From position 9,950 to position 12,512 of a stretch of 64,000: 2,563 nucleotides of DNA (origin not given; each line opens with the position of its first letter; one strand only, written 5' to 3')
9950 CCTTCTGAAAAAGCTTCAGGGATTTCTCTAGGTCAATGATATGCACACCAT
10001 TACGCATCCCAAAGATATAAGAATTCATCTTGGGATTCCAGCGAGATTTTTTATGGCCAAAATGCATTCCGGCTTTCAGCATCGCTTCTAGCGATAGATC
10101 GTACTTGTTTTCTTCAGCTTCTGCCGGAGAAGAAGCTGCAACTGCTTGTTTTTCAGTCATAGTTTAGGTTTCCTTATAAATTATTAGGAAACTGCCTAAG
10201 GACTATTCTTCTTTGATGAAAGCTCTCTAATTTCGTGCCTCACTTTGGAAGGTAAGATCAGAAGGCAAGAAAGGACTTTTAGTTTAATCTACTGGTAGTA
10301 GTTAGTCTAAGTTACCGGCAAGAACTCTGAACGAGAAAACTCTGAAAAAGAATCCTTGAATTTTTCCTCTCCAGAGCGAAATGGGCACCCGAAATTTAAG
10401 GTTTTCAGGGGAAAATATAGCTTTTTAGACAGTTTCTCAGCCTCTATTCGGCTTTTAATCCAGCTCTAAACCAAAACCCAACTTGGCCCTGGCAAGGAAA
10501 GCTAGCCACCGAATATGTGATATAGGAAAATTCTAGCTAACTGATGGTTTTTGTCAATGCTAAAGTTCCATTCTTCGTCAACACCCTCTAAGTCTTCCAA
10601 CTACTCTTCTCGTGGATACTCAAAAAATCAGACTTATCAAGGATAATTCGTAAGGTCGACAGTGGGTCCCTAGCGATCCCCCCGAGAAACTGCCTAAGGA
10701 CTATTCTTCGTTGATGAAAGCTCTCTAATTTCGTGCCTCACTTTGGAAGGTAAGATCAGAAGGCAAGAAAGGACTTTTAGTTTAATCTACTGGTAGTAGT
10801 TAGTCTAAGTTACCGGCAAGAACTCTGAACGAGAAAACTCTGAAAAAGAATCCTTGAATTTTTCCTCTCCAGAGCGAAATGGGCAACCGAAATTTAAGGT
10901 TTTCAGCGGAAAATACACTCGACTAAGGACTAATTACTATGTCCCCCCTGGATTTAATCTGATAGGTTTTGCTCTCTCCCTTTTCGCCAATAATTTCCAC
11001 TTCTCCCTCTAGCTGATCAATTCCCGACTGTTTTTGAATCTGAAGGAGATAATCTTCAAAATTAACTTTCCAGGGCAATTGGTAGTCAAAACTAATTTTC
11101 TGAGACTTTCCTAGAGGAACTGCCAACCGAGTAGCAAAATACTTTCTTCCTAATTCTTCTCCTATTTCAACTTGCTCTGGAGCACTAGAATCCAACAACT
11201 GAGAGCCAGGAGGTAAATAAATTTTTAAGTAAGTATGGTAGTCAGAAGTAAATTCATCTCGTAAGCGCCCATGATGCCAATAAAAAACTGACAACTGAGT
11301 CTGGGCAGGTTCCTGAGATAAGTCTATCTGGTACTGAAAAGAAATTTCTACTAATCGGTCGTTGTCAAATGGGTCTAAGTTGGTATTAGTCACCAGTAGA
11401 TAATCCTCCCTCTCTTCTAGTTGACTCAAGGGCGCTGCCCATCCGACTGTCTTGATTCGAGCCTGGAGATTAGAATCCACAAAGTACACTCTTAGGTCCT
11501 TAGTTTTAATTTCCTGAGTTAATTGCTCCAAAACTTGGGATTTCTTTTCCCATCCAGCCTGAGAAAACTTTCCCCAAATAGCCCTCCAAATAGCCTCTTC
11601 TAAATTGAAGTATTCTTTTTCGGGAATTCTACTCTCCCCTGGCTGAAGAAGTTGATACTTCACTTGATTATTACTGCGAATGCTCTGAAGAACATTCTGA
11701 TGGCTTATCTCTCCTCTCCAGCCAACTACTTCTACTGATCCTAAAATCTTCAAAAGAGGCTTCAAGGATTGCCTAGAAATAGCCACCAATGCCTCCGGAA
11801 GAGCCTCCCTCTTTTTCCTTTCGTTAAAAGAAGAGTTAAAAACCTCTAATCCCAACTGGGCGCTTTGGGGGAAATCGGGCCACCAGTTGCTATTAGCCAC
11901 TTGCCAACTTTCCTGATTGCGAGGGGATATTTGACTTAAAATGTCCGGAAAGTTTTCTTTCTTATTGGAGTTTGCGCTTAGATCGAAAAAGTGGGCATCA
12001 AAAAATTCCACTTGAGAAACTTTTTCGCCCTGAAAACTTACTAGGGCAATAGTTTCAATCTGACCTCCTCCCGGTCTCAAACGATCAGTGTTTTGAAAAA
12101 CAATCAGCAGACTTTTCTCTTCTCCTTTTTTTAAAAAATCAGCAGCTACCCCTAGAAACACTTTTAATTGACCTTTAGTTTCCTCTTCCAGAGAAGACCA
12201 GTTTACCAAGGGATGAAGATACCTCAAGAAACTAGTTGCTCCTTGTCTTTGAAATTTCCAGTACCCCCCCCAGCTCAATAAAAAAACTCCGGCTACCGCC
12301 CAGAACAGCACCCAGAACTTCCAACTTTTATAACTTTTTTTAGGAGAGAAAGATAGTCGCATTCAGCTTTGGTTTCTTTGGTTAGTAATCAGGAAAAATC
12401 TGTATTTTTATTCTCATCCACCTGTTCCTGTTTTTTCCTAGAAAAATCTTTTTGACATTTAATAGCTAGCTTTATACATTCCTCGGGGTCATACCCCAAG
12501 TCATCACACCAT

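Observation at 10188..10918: Tandem pair of about 233-bp near-identical direct repeats in the rpsB leader / upstream region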

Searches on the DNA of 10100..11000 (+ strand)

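Call 15: search_rna_families(source=window, start=10100, end=11000, threshold=evalue, max_evalue=10, show_alignments=3)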
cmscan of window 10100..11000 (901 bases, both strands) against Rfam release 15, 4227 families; matches with E-value up to 10: 8.
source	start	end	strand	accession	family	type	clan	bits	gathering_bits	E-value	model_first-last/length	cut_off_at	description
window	10419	10555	-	RF00038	PrfA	Cis-reg; thermoregulator;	-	19.1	88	9.1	1-132/132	no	PrfA thermoregulator UTR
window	10182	10231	+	RF00324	snoMBII-202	Gene; snRNA; snoRNA; CD-box;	-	17.7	40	0.88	1-84/84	no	Small nucleolar RNA MBII-202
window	10607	10654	+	RF02358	hsp17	Cis-reg; thermoregulator;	-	16.3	45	6.9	1-49/49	no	Hsp17 thermometer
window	10207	10252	+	RF00273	SNORD59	Gene; snRNA; snoRNA; CD-box;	CL00065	15.6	45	6.3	1-73/73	no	Small nucleolar RNA SNORD59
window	10705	10750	+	RF00273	SNORD59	Gene; snRNA; snoRNA; CD-box;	CL00065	15.1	45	8.6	1-73/73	no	Small nucleolar RNA SNORD59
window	10333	10382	-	RF04001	mir-7918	Gene; miRNA;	-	14.4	80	9.5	1-58/58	no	mir-7918 microRNA precursor family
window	10831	10880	-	RF04001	mir-7918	Gene; miRNA;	-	14.4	80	9.5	1-58/58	no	mir-7918 microRNA precursor family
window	10565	10611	-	RF01134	sR30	Gene; snRNA; snoRNA; CD-box;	-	11.9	38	3.3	1-57/57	no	Small nucleolar RNA sR30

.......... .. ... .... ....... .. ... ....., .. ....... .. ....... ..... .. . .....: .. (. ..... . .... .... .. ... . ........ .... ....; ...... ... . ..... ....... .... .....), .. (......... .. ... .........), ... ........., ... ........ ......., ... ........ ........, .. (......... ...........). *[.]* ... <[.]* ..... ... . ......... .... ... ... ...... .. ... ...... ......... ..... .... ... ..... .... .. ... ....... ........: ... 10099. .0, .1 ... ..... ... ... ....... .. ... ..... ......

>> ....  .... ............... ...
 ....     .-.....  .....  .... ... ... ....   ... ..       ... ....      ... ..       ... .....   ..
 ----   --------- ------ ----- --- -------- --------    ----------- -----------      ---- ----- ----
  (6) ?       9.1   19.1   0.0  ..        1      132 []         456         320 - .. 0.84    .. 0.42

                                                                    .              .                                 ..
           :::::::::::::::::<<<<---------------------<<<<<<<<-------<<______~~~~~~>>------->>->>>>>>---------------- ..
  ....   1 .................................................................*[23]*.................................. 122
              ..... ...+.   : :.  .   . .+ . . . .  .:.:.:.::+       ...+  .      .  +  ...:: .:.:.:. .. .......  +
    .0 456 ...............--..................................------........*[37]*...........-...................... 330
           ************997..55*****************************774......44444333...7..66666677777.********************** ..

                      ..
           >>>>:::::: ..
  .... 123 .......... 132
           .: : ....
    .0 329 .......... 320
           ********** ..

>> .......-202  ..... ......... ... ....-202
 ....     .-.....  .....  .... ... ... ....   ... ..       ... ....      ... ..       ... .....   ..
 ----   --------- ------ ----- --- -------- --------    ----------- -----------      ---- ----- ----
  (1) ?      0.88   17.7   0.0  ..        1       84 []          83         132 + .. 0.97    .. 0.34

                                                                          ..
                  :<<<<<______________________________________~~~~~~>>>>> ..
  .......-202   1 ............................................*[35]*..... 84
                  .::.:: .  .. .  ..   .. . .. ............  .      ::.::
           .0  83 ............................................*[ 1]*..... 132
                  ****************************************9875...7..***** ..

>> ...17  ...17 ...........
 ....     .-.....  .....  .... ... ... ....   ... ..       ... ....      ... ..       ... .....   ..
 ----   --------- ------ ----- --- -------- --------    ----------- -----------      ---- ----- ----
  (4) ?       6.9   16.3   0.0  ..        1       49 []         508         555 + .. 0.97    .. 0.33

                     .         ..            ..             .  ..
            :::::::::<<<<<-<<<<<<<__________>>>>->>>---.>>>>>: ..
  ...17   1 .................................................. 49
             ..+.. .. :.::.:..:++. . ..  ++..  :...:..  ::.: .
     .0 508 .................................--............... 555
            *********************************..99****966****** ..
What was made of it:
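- On Any Rfam RNA family: At E <= 10 only noise appears, the best being 19 bits against a cut-off of 88 (call 15).
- There is no Rfam match even at E <= 10 (call 15).
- Tried and rejected: The locus at E <= 10 gave only noise (call 15).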

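Call 52: search_dna_similar(query=window:10186-10442:+, collection=phages, mode=distant, max_evalue=0.01)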
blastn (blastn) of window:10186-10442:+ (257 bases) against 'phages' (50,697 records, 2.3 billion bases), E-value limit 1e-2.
No match.

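Call 53: search_dna_similar(query=window:10186-10442:+, collection=plasmids, mode=distant, max_evalue=0.01)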
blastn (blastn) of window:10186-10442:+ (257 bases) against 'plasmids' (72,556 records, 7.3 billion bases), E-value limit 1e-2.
No match.
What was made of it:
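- Tried and rejected: No matches (calls 52, 53).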

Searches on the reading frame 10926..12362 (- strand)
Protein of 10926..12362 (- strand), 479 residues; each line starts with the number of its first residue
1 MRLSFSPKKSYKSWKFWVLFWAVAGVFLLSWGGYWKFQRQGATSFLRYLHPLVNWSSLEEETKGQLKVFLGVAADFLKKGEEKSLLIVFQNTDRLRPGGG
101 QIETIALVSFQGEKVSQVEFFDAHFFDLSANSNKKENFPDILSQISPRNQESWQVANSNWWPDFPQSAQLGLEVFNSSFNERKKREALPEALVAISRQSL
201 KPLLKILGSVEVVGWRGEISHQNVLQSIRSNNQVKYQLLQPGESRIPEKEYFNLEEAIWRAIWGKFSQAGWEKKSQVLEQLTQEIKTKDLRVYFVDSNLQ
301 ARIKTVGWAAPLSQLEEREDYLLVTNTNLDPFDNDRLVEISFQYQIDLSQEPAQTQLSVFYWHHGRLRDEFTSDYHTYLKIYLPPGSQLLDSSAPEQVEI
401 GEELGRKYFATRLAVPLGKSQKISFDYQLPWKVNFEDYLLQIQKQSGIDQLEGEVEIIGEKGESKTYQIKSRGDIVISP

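Call 19: find_encoding_contigs(protein=window:10926-12362:-, flank=10000, max_places=10)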
Protein window:10926-12362:- (479 aa): 2 contigs read that carry it; 2 places shown.
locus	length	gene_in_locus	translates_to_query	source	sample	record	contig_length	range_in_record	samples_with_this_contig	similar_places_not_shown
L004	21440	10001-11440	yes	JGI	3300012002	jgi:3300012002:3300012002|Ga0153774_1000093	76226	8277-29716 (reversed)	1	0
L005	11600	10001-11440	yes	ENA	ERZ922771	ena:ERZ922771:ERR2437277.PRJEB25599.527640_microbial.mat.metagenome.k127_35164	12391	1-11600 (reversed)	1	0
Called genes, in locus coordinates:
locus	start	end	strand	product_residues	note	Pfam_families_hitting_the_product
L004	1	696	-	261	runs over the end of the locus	PF12146:Hydrolase_4 (weak), PF00561:Abhydrolase_1 (weak)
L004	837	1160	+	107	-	-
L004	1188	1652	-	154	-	-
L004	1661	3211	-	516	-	PF00133:tRNA-synt_1 (faint), PF01406:tRNA-synt_1e, PF01921:tRNA-synt_1f (faint), PF09334:tRNA-synt_1g (faint), PF09190:DALR_2, PF23493:CysS_C (weak)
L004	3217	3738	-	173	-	PF13238:AAA_18 (weak), PF13671:AAA_33 (weak)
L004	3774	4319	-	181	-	PF00293:NUDIX (weak)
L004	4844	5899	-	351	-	PF01555:N6_N4_Mtase (faint), PF01170:UPF0020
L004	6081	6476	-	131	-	-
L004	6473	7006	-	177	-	PF03773:ArsP_1 (faint)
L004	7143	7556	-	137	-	-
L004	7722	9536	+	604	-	-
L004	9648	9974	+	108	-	-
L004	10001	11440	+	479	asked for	PF13196:DUF4012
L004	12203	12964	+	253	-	PF00318:Ribosomal_S2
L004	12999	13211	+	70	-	-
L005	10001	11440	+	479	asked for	PF13196:DUF4012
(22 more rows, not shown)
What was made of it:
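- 10923..12362 (-): DUF4012 gene (479 aa). Its last two codons and stop codon (AGT CCT TAG) lie at the junction with copy 2. Pfam PF13196 (call 19).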

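Call 28: find_homologous_proteins(query=window:10926-12362:-, max_evalue=1e-20)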
Query window:10926-12362:- (479 aa): 11 proteins with E <= 1e-20 among 8000 candidates.
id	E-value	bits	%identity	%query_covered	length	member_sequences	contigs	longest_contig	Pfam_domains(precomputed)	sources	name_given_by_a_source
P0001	1.5e-286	969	100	91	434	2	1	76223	PF13196.12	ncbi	-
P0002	1.9e-172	592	57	100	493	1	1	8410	PF13196.12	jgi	jgi:hypothetical protein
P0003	2.0e-52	197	30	95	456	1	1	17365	PF13196.12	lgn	-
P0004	4.9e-26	110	26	80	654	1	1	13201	PF13196.12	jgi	jgi:hypothetical protein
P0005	5.3e-25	106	28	79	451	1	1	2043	PF13196.12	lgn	-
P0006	5.9e-25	106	25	78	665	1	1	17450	PF13196.12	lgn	-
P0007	1.5e-24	105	25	79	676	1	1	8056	PF13196.12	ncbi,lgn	-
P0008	9.2e-23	99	27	91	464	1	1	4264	PF13196.12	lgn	-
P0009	3.3e-22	97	27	78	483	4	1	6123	PF13196.12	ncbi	-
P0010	2.1e-21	94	26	77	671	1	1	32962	PF13196.12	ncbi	-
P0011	2.1e-21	94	31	40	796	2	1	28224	PF13196.12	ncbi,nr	ncbi:MAG: DUF4012 domain-containing protein [Chloroflexi bacterium]|nr:DUF4012 domain-containing pro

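Call 29: find_encoding_contigs(protein=P0002, flank=10000)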
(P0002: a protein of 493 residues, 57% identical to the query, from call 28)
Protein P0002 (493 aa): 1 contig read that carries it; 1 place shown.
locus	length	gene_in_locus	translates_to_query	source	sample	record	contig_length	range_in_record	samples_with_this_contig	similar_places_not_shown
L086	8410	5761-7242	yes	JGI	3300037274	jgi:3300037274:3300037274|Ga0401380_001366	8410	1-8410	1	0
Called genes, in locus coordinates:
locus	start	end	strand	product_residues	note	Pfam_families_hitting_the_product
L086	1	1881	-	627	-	?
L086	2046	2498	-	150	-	PF03773:ArsP_1 (faint)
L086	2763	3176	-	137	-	-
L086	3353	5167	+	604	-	-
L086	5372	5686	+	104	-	-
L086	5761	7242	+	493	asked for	PF13196:DUF4012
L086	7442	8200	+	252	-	PF00318:Ribosomal_S2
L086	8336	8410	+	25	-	?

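Call 30: find_encoding_contigs(protein=P0003, flank=10000)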
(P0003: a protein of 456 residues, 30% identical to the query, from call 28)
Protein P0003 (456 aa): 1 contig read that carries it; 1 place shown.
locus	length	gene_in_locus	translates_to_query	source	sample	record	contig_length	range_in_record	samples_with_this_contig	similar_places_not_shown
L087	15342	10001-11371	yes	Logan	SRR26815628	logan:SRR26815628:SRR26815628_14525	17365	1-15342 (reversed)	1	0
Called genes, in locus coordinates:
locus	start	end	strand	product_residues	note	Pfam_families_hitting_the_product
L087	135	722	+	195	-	-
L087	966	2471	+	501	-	PF04932:Wzy_C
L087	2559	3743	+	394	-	PF13439:Glyco_transf_4, PF13579:Glyco_trans_4_4, PF06925:MGDG_synth (faint), PF00534:Glycos_transf_1, PF13692:Glyco_trans_1_4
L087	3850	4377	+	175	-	-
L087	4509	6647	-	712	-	PF02629:CoA_binding, PF13380:CoA_binding_2, PF13607:Succ_CoA_lig, PF19045:Ligase_CoA_2, PF13549:ATP-grasp_5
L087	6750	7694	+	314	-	PF07602:DUF1565, PF22842:Pel9A-like_beta_helix, PF05048:NosD (weak), PF13229:Beta_helix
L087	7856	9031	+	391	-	PF13439:Glyco_transf_4, PF13579:Glyco_trans_4_4, PF20706:GT4-conflict, PF00534:Glycos_transf_1, PF13692:Glyco_trans_1_4, PF13524:Glyco_trans_1_2 (weak)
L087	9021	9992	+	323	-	-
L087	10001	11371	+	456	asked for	PF13196:DUF4012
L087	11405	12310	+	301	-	-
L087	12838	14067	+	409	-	PF07690:MFS_1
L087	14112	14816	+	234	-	PF02616:SMC_ScpA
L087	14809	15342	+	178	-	?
